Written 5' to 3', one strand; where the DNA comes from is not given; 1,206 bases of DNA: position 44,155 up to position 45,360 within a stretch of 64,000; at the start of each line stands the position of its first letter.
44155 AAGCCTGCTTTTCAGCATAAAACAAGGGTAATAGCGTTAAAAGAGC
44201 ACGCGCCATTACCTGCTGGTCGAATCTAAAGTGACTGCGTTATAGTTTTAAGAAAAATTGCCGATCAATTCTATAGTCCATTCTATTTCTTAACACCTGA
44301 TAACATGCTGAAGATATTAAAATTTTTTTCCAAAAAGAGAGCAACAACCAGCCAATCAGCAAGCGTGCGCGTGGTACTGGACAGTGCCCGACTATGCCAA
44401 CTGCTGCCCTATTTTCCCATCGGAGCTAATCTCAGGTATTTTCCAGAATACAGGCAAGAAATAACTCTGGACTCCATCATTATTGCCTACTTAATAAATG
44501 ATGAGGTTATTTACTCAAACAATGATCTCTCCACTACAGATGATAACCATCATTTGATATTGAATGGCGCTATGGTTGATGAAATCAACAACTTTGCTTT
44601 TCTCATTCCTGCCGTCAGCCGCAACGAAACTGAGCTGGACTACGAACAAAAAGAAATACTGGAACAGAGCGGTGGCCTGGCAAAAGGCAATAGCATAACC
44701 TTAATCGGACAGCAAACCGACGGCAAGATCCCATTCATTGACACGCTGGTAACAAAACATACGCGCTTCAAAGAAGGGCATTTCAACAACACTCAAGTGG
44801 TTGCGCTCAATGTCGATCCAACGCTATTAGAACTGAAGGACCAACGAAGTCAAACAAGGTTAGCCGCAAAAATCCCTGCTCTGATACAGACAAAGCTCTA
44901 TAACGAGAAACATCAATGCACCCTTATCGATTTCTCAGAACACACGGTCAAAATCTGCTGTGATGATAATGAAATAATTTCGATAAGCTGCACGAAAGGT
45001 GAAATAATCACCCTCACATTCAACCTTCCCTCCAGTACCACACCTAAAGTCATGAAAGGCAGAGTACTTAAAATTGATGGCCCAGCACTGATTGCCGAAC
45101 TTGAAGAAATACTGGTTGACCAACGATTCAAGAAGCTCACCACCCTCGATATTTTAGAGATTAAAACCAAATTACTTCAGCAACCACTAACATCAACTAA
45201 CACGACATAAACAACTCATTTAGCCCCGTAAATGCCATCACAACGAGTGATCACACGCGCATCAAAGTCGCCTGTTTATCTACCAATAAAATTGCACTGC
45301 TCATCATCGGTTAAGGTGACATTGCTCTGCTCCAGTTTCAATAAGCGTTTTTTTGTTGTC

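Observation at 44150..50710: Strongly AT-rich ~6.5-kb accessory island between the Fe-ADH gene and the cytochrome b561 gene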

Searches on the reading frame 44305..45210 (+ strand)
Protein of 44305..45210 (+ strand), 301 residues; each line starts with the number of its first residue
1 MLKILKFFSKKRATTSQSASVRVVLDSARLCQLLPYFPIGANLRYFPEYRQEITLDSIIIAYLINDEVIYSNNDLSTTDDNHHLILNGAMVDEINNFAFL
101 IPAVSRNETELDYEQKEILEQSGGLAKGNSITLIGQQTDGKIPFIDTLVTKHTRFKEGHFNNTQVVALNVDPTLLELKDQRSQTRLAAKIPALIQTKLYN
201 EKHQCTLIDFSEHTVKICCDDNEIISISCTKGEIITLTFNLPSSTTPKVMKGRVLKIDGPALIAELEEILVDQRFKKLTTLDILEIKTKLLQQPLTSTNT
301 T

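Call 4: search_protein_families(library=pfam, proteins=[window:44305-45210:+], max_evalue=0.01)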
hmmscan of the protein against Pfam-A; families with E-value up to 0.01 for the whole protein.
window:44305-45210:+ (301 aa): 1 family
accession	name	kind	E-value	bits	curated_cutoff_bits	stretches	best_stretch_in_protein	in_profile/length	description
PF07238.19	PilZ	-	0.00039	21.1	22.5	1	180-259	2-74/102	PilZ domain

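Call 19: find_encoding_contigs(protein=window:44305-45210:+, flank=10000, max_places=10)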
Protein window:44305-45210:+ (301 aa): no gene with exactly this product is on record in the collection.

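Call 21: search_protein_families(library=ncbifam, proteins=[window:44305-45210:+], max_evalue=0.01)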
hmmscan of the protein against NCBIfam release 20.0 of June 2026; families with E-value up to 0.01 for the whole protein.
window:44305-45210:+ (301 aa): 1 family
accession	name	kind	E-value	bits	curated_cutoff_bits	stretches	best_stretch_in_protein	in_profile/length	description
TIGR03030.1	CelA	equivalog_domain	0.008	14.2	699.1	1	173-242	562-631/714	UDP-forming cellulose synthase catalytic subunit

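Call 23: search_protein_families(library=padloc, proteins=[window:44305-45210:+], max_evalue=0.01)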
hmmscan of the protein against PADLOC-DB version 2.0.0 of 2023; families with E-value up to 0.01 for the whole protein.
window:44305-45210:+ (301 aa): 0 families
